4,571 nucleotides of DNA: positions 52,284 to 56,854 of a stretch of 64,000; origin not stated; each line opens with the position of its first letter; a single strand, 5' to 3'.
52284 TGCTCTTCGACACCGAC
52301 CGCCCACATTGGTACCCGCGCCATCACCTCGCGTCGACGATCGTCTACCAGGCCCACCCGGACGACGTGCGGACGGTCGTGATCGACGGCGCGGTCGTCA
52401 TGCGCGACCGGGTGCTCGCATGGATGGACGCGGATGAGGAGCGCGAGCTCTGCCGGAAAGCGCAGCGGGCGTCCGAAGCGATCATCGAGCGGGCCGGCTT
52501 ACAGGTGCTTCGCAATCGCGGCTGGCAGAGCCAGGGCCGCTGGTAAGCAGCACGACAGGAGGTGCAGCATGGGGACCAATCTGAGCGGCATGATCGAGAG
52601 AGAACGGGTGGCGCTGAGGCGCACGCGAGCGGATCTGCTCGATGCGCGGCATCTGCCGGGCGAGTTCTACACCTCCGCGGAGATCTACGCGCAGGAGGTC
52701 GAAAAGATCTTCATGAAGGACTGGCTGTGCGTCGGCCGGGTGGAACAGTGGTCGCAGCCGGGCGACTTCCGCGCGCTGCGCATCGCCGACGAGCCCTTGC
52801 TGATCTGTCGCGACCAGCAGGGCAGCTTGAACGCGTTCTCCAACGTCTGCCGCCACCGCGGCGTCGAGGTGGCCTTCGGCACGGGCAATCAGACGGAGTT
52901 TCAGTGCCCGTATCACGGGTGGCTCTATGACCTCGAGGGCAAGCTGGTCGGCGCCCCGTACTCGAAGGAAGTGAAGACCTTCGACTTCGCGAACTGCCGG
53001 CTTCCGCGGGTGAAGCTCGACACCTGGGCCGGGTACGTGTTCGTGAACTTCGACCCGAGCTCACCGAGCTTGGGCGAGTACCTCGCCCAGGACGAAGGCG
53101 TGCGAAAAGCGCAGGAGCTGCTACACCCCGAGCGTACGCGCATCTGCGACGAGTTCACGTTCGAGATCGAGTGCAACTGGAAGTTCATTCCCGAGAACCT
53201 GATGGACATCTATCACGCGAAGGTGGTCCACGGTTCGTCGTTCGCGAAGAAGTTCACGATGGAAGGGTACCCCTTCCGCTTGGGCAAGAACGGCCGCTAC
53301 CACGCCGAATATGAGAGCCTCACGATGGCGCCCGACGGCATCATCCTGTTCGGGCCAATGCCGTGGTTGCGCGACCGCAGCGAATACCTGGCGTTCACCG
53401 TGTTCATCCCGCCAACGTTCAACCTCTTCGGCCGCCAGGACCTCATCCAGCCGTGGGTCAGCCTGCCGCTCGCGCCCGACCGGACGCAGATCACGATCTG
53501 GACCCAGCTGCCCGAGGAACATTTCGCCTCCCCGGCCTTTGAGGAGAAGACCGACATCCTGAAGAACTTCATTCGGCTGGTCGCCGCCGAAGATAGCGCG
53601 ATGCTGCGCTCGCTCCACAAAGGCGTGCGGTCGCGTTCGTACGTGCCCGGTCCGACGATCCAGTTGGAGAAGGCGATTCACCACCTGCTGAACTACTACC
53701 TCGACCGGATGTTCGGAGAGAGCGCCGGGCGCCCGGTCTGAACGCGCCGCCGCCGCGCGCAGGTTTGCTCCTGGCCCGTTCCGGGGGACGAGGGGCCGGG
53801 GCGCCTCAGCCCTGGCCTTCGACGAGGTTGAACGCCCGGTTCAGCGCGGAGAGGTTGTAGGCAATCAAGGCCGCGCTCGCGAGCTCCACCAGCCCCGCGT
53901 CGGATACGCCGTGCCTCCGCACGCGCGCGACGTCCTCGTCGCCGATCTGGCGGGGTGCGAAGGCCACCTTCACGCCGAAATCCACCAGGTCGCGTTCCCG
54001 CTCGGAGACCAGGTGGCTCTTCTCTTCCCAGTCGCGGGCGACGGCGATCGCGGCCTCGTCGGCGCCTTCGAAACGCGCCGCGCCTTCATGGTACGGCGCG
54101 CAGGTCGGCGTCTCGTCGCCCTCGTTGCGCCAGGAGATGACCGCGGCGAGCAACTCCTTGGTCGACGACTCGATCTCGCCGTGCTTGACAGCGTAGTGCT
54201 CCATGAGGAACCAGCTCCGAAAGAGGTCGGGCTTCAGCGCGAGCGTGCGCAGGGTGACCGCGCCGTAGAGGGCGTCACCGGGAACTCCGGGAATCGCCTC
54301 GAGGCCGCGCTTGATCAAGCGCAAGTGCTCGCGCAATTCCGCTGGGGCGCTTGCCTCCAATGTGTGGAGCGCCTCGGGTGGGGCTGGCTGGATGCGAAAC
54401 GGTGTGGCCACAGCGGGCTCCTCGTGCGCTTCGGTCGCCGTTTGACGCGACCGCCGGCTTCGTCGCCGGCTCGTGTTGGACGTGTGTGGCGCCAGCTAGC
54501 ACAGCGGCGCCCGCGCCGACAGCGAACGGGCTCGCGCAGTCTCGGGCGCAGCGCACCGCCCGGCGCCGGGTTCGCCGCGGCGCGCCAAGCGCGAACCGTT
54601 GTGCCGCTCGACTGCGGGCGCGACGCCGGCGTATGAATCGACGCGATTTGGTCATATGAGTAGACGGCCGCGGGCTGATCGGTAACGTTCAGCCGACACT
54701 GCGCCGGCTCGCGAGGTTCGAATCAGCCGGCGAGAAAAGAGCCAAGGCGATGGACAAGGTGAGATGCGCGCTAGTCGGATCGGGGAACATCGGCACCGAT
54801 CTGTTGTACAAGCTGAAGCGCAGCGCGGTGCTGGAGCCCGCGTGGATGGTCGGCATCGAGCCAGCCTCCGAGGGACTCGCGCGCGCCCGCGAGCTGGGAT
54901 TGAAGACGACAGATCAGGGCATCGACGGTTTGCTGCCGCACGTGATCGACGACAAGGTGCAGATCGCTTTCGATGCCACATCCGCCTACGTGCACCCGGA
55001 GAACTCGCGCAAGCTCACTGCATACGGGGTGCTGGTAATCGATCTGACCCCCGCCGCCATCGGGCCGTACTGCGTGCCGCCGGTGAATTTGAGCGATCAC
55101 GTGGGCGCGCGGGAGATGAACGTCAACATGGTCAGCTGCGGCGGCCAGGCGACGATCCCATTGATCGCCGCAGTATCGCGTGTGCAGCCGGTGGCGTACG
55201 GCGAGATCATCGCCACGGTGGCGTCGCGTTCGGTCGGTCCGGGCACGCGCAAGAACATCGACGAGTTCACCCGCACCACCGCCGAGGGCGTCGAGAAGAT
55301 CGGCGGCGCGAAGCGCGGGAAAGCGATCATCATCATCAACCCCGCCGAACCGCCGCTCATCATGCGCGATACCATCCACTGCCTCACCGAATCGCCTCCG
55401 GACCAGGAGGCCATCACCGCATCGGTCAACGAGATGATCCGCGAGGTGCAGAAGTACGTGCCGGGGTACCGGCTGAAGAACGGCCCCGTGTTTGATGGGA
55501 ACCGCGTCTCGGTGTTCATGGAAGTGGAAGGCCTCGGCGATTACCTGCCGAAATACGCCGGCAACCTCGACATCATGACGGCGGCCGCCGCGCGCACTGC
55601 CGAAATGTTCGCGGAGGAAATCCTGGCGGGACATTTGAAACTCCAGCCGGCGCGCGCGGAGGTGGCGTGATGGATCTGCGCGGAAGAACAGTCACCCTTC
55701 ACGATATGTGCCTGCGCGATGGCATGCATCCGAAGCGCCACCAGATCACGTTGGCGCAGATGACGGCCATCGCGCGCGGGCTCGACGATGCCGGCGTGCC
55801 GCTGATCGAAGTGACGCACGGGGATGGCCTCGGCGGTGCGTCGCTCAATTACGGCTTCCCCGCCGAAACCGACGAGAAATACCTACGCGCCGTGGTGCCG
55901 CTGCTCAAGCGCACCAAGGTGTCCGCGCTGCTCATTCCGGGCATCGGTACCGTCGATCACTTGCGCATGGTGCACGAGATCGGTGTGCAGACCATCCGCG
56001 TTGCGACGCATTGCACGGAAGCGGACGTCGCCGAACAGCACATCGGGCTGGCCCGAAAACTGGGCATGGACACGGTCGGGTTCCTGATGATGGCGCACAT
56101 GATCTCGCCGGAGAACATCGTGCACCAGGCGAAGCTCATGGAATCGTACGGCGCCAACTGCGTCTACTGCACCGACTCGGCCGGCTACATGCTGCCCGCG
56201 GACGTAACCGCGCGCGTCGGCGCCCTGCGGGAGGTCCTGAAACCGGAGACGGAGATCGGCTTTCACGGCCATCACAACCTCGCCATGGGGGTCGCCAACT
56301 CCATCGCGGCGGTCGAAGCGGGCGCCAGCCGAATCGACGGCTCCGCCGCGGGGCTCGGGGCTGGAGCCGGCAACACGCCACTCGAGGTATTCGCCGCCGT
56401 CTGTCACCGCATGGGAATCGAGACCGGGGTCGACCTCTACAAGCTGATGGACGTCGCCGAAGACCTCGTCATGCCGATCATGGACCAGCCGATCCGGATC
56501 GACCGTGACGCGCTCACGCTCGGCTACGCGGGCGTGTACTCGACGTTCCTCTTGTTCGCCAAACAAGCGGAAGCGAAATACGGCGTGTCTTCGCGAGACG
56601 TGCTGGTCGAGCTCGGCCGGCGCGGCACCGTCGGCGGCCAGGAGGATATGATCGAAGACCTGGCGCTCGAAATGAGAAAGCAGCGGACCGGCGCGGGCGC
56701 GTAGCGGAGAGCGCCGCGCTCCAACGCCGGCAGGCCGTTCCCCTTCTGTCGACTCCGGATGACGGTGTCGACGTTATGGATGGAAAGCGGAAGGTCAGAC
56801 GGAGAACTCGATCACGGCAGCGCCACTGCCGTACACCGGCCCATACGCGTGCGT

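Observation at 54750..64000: Complete 2-aminophenol-type meta-cleavage pathway (RidA deaminase + two-subunit LigB dioxygenase + ALDH + hydratase/decarboxylase pair + DmpFG)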

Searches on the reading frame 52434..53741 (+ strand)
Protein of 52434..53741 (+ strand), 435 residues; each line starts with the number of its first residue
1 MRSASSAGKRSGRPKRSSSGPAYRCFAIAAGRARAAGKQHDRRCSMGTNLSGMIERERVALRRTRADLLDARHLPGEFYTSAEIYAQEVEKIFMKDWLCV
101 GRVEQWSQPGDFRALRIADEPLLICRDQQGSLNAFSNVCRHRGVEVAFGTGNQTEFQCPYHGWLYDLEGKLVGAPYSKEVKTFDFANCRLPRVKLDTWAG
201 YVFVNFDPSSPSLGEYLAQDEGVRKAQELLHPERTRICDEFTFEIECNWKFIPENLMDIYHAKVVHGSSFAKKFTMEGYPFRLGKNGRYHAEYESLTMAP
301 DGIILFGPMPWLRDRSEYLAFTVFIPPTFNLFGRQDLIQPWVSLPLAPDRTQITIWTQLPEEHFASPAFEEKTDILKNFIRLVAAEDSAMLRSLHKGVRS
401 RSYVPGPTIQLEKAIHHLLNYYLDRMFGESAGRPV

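Call 12: search_protein_families(library=pfam, proteins=[window:52434-53741:+], max_evalue=0.0001)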
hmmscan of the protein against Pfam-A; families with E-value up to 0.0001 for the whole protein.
window:52434-53741:+ (435 aa): 3 families
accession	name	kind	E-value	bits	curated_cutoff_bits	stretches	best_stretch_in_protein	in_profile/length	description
PF00848.25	Ring_hydroxyl_A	-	4.7e-23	82.6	24.9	1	240-426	9-206/208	Ring hydroxylating alpha subunit (catalytic domain)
PF00355.32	Rieske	-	4.5e-22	78.2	20.3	1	97-183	2-87/88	Rieske [2Fe-2S] domain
PF19112.6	VanA_C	-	1.2e-05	26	23.5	0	245-277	1-35/193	Vanillate O-demethylase oxygenase C-terminal domain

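Call 17: search_protein_families(library=ncbifam, proteins=[window:52434-53741:+], max_evalue=1e-10)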
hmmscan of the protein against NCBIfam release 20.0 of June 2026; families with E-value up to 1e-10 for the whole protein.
window:52434-53741:+ (435 aa): 5 families
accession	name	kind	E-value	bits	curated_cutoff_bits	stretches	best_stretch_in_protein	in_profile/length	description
NF058607.1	GlBtMonoOxGbcA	equivalog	1.3e-39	135.9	670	1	61-267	16-223/420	glycine betaine monooxygenase oxygenase subunit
NF042946.1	3PPDioc_HcaE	equivalog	1.2e-33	116.8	830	1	75-269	17-217/450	3-phenylpropionate/cinnamic acid dioxygenase subunit alpha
NF041684.1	ant_diox_AndAc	equivalog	2.9e-28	98.6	750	1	70-267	19-223/418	anthranilate 1,2-dioxygenase large subunit AndAc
TIGR03228.1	anthran_1_2_A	equivalog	3.2e-28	98.6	671.9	1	77-267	19-214/438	anthranilate 1,2-dioxygenase large subunit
TIGR03229.1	benzo_1_2_benA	equivalog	1.4e-24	86.8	780.95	1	77-268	19-217/433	benzoate 1,2-dioxygenase large subunit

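Call 71: search_solved_structures(query=window:52569-53741:+, max_evalue=1e-10)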
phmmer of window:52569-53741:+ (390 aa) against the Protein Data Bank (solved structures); distinct sequences matched with E-value up to 1e-10: 29.
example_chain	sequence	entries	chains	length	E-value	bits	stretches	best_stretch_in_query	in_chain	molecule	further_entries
6y9c_A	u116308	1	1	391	1.3e-36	129.6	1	29-359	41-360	Carnitine monooxygenase oxygenase subunit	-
6y8j_A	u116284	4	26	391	4.6e-36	127.7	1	29-359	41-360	Carnitine monooxygenase oxygenase subunit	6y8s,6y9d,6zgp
1uli_A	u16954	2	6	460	7.7e-32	113.8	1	21-219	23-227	biphenyl dioxygenase large subunit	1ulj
9jp5_A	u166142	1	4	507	1.1e-31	113.2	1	27-223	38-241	Phthalate 3,4-dioxygenase alpha subunit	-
3en1_A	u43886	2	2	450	3.6e-31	111.6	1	29-219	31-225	Benzene 1,2-dioxygenase subunit alpha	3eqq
3gzx_A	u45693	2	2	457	1.4e-30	109.7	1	27-224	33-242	Biphenyl dioxygenase subunit alpha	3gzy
2yfi_A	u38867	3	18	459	5.1e-30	107.8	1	31-219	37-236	BIPHENYL DIOXYGENASE SUBUNIT ALPHA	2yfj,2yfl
2xsh_A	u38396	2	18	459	5.2e-30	107.8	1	31-219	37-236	BIPHENYL DIOXYGENASE SUBUNIT ALPHA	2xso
5aeu_A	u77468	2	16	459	5.2e-30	107.8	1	31-219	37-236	BIPHENYL DIOXYGENASE SUBUNIT ALPHA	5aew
2xr8_A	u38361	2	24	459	5.2e-30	107.8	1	31-219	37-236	BIPHENYL DIOXYGENASE SUBUNIT ALPHA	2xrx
8k0a_A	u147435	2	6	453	1.1e-29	106.7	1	31-226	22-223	3-phenylpropionate/cinnamic acid dioxygenase subunit alpha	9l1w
1wql_A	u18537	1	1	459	1.3e-29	106.5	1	32-220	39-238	iron-sulfur protein large subunit of cumene dioxygenase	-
2gbw_A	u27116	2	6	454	2.7e-27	98.8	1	32-225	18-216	Biphenyl 2,3-Dioxygenase Alpha Subunit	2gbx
4qup_A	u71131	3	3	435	5.4e-27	97.9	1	25-229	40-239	Monoxygenase; demethylase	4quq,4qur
3vca_A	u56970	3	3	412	5.9e-27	97.7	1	28-229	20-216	Ring-hydroxylating dioxygenase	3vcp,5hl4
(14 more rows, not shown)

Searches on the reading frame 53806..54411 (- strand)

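Call 12: search_protein_families(library=pfam, proteins=[window:53806-54411:-], max_evalue=0.0001)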
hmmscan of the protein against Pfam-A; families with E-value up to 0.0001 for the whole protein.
window:53806-54411:- (201 aa): 1 family
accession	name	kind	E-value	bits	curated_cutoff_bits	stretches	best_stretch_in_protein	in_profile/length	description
PF02627.25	CMD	-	7.8e-06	26.2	23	0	61-129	1-66/84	Carboxymuconolactone decarboxylase family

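Call 17: search_protein_families(library=ncbifam, proteins=[window:53806-54411:-], max_evalue=1e-10)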
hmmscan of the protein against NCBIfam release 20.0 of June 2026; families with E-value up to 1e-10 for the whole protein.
window:53806-54411:- (201 aa): 1 family
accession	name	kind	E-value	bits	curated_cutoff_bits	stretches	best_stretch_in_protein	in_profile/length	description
TIGR01926.1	peroxid_rel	subfamily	9.9e-13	48.3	81.8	1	54-181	33-158/178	peroxidase-related enzyme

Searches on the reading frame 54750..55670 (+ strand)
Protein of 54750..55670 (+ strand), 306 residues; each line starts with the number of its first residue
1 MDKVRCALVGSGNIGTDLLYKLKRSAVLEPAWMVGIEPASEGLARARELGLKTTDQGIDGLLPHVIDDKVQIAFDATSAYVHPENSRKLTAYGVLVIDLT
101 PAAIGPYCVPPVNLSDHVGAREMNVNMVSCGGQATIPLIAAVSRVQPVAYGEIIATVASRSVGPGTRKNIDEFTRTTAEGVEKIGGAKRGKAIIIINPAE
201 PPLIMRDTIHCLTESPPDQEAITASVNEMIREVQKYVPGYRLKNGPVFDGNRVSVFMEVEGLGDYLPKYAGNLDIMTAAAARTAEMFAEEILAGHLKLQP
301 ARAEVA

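Call 3: search_protein_families(library=pfam, proteins=[window:54750-55670:+])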
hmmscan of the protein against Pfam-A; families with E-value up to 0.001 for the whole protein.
window:54750-55670:+ (306 aa): 2 families
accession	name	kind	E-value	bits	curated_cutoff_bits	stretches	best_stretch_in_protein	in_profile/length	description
PF09290.16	AcetDehyd-dimer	-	9.6e-64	214.2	26.6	1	130-267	1-138/138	Prokaryotic acetaldehyde dehydrogenase, dimerisation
PF01118.30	Semialdhyde_dh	-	3.3e-06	27.9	26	1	7-115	3-116/121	Semialdehyde dehydrogenase, NAD binding domain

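Call 7: search_protein_families(library=ncbifam, proteins=[window:54750-55670:+], max_evalue=0.00001)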
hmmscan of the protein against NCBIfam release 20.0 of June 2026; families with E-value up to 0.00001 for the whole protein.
window:54750-55670:+ (306 aa): 2 families
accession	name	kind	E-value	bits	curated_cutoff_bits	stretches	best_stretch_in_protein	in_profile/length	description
NF006157.0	PRK08300.1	subfamily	2.1e-142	473.8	166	1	1-294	3-298/303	acetaldehyde dehydrogenase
TIGR03215.1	ac_ald_DH_ac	equivalog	2.5e-142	473.3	282.25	1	3-292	1-284/285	acetaldehyde dehydrogenase (acetylating)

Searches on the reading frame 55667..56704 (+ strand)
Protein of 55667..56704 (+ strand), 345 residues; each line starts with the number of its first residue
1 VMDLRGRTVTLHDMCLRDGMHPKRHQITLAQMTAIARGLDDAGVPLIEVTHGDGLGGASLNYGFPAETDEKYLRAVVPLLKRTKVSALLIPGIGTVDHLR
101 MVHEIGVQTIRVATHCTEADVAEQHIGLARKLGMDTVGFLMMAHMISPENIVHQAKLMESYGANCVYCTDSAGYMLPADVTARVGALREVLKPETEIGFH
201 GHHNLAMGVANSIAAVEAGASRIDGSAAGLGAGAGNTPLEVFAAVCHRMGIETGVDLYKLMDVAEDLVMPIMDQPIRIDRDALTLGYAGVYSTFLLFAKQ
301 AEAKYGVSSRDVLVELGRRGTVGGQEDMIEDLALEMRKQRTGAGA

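Call 3: search_protein_families(library=pfam, proteins=[window:55667-56704:+])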
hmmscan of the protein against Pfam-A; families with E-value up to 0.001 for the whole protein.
window:55667-56704:+ (345 aa): 2 families
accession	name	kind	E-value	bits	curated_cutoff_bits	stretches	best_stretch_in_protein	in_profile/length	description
PF00682.25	HMGL-like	-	1.1e-54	186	29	1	9-265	2-258/260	HMGL-like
PF07836.16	DmpG_comm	-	4.8e-29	100.1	27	1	277-338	2-63/63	DmpG-like communication domain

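Call 7: search_protein_families(library=ncbifam, proteins=[window:55667-56704:+], max_evalue=0.00001)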
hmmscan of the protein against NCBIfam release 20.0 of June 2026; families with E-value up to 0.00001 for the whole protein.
window:55667-56704:+ (345 aa): 26 families (the best 25 are shown)
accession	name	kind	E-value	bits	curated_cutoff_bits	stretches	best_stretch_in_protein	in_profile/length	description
TIGR03217.1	4OH_2_O_val_ald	equivalog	4.3e-169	561.9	286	1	8-340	2-334/334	4-hydroxy-2-oxovalerate aldolase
NF006049.0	PRK08195.1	subfamily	2.6e-168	559.4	229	1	5-341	4-340/344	4-hyroxy-2-oxovalerate/4-hydroxy-2-oxopentanoic acid aldolase,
TIGR02660.1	nifV_homocitr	equivalog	8.2e-23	81.3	462.9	1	9-265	2-257/365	homocitrate synthase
NF002085.0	PRK00915.1-2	subfamily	1.9e-21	76.4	517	1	152-265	157-269/504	2-isopropylmalate synthase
TIGR02146.1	LysS_fung_arch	equivalog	7.1e-21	74.8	413.55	1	150-264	140-253/344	homocitrate synthase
TIGR02090.1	LEU1_arch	subfamily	2.4e-18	66.4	484.75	1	151-265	143-256/363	isopropylmalate/citramalate/homocitrate synthases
NF002086.0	PRK00915.1-3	equivalog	8.2e-18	64.2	532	1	121-244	123-248/516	2-isopropylmalate synthase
TIGR00973.1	leuA_bact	equivalog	9.1e-17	60.7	598.7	1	147-275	144-277/494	2-isopropylmalate synthase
NF002088.0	PRK00915.1-5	equivalog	1e-15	57.2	697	1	160-244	159-245/514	2-isopropylmalate synthase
NF002087.0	PRK00915.1-4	equivalog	1.3e-15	57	729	1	10-264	8-272/516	2-isopropylmalate synthase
TIGR00977.1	citramal_synth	equivalog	1.3e-15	56.8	450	1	150-274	155-280/526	citramalate synthase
NF002084.0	PRK00915.1-1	equivalog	2.5e-15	56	748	1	160-278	160-283/523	2-isopropylmalate synthase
NF041069.1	IPMS_Sufob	equivalog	2.6e-14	53.3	600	1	153-269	146-261/371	isopropylmalate synthase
NF006761.0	PRK09282.1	domain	9.6e-14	50.7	402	1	104-266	107-269/591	pyruvate carboxylase subunit B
NF004283.0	PRK05692.1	subfamily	1.1e-13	51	246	1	144-265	152-278/300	hydroxymethylglutaryl-CoA lyase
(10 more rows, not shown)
